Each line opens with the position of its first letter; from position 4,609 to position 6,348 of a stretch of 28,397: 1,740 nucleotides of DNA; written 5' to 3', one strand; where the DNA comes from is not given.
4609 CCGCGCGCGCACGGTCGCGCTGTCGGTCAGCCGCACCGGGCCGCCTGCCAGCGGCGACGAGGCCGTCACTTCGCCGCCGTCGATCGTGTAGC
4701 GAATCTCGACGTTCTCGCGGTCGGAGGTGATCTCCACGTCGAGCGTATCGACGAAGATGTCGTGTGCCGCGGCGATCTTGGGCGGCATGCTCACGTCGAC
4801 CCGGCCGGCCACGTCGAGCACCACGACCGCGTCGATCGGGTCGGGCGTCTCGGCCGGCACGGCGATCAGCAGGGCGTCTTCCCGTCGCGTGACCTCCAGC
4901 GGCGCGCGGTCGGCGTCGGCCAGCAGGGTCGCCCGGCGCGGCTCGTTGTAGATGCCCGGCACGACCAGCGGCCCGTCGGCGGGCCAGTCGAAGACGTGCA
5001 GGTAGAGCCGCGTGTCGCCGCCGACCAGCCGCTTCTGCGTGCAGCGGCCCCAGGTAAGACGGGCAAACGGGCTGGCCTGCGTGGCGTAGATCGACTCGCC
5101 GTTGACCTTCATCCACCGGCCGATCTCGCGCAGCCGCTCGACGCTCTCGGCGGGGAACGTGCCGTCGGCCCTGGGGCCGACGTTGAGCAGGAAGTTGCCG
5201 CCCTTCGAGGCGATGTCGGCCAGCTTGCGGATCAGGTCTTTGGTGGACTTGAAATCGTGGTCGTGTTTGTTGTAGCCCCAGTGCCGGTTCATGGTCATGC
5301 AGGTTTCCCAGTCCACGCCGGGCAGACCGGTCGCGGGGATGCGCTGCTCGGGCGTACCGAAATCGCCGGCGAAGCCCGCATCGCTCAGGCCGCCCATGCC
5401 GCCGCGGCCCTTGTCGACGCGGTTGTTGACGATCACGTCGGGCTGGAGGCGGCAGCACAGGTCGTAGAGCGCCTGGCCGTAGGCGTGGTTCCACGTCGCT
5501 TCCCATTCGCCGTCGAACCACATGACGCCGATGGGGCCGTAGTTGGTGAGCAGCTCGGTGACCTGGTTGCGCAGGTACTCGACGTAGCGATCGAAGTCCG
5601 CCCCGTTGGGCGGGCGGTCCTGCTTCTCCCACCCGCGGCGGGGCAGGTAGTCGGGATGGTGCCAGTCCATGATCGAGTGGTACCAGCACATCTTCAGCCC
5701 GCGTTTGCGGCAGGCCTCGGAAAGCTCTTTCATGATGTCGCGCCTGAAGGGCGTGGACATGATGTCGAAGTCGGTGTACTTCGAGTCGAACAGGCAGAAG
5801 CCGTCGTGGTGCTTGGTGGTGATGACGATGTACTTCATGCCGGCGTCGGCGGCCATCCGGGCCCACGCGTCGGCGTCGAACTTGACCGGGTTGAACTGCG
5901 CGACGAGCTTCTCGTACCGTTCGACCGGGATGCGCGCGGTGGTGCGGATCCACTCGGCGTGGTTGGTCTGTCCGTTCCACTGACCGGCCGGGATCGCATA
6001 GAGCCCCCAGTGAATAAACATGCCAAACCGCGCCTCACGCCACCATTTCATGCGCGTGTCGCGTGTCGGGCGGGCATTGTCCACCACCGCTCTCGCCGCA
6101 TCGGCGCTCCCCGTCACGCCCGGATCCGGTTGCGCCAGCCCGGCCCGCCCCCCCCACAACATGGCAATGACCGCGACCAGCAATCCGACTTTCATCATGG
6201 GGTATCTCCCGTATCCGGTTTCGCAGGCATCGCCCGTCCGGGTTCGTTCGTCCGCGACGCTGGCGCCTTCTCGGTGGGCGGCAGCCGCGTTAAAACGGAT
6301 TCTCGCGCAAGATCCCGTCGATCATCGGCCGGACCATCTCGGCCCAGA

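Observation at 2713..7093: Operon pairing a secreted GDSL esterase with a single polypeptide carrying two GH29 alpha-L-fucosidase catalytic domains plus PA14 and discoidin domains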

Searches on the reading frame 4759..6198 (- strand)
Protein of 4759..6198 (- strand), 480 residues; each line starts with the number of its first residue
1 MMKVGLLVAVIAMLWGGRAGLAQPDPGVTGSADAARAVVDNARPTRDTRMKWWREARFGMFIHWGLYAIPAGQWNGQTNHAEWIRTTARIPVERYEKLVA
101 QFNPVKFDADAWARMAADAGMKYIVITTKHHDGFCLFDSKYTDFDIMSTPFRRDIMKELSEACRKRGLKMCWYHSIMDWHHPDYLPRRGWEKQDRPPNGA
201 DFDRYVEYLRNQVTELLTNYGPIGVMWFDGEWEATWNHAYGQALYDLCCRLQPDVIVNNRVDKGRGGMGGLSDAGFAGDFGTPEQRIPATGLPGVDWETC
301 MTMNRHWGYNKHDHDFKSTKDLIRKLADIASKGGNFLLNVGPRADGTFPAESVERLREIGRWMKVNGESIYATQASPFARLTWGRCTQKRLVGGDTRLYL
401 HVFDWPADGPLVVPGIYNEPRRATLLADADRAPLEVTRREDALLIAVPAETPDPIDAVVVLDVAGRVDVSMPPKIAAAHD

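Call 9: search_protein_families(library=pfam, proteins=[window:4759-6198:-], max_evalue=0.1)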
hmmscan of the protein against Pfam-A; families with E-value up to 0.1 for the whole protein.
seq(480 aa): 3 families
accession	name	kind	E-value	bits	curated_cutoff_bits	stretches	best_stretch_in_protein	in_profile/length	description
PF01120.23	Alpha_L_fucos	-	9.3e-102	341.4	25.2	1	48-368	25-345/345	Alpha-L-fucosidase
PF14871.12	GHL6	-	1e-05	26.2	35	1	109-195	2-84/132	Hypothetical glycosyl hydrolase 6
PF01261.30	AP_endonuc_2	-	0.069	13.3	31.1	0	115-179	3-55/249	Xylose isomerase-like TIM barrel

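Call 10: search_solved_structures(query=window:4759-6198:-, show_alignments=2)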
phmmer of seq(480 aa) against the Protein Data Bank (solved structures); distinct sequences matched with E-value up to 0.001: 54.
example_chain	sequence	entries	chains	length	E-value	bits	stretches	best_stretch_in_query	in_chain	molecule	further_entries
6gn6_A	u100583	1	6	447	2.9e-110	372.3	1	45-462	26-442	Alpha-L-fucosidase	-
9eu1_A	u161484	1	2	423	5.5e-88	298.8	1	53-462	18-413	Alpha-L-fucosidase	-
9eu4_A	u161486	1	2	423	5.7e-88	298.8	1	53-463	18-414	Exported alpha-L-fucosidase protein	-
9rzy_A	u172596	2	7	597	2.4e-83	283.5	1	38-466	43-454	Alpha-L-fucosidase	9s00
6hzy_A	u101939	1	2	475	4.5e-81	276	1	42-453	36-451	Alpha-L-fucosidase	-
4wsk_A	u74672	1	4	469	4.7e-81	276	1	42-453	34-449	Alpha-L-fucosidase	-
5i5r_A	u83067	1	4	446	5.9e-81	275.6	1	43-453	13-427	Alpha-L-fucosidase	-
4pee_A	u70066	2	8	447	5.9e-81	275.6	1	43-453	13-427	Alpha-L-fucosidase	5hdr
2wvv_A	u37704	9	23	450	5.9e-81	275.6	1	43-453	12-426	ALPHA-L-FUCOSIDASE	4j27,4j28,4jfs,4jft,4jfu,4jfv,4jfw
2wvv_B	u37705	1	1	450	5.9e-81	275.6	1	43-453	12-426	ALPHA-L-FUCOSIDASE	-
4wsj_A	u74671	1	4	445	5.9e-81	275.6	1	43-453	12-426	Alpha-L-fucosidase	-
2xib_A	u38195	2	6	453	6e-81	275.6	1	43-453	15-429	ALPHA-L-FUCOSIDASE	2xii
4pcs_A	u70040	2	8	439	6.5e-81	275.5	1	43-453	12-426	Alpha-L-fucosidase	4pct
2wvt_A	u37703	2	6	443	6.5e-81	275.5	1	43-453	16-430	ALPHA-L-FUCOSIDASE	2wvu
2wvs_A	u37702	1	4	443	7.2e-81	275.3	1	43-453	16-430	ALPHA-L-FUCOSIDASE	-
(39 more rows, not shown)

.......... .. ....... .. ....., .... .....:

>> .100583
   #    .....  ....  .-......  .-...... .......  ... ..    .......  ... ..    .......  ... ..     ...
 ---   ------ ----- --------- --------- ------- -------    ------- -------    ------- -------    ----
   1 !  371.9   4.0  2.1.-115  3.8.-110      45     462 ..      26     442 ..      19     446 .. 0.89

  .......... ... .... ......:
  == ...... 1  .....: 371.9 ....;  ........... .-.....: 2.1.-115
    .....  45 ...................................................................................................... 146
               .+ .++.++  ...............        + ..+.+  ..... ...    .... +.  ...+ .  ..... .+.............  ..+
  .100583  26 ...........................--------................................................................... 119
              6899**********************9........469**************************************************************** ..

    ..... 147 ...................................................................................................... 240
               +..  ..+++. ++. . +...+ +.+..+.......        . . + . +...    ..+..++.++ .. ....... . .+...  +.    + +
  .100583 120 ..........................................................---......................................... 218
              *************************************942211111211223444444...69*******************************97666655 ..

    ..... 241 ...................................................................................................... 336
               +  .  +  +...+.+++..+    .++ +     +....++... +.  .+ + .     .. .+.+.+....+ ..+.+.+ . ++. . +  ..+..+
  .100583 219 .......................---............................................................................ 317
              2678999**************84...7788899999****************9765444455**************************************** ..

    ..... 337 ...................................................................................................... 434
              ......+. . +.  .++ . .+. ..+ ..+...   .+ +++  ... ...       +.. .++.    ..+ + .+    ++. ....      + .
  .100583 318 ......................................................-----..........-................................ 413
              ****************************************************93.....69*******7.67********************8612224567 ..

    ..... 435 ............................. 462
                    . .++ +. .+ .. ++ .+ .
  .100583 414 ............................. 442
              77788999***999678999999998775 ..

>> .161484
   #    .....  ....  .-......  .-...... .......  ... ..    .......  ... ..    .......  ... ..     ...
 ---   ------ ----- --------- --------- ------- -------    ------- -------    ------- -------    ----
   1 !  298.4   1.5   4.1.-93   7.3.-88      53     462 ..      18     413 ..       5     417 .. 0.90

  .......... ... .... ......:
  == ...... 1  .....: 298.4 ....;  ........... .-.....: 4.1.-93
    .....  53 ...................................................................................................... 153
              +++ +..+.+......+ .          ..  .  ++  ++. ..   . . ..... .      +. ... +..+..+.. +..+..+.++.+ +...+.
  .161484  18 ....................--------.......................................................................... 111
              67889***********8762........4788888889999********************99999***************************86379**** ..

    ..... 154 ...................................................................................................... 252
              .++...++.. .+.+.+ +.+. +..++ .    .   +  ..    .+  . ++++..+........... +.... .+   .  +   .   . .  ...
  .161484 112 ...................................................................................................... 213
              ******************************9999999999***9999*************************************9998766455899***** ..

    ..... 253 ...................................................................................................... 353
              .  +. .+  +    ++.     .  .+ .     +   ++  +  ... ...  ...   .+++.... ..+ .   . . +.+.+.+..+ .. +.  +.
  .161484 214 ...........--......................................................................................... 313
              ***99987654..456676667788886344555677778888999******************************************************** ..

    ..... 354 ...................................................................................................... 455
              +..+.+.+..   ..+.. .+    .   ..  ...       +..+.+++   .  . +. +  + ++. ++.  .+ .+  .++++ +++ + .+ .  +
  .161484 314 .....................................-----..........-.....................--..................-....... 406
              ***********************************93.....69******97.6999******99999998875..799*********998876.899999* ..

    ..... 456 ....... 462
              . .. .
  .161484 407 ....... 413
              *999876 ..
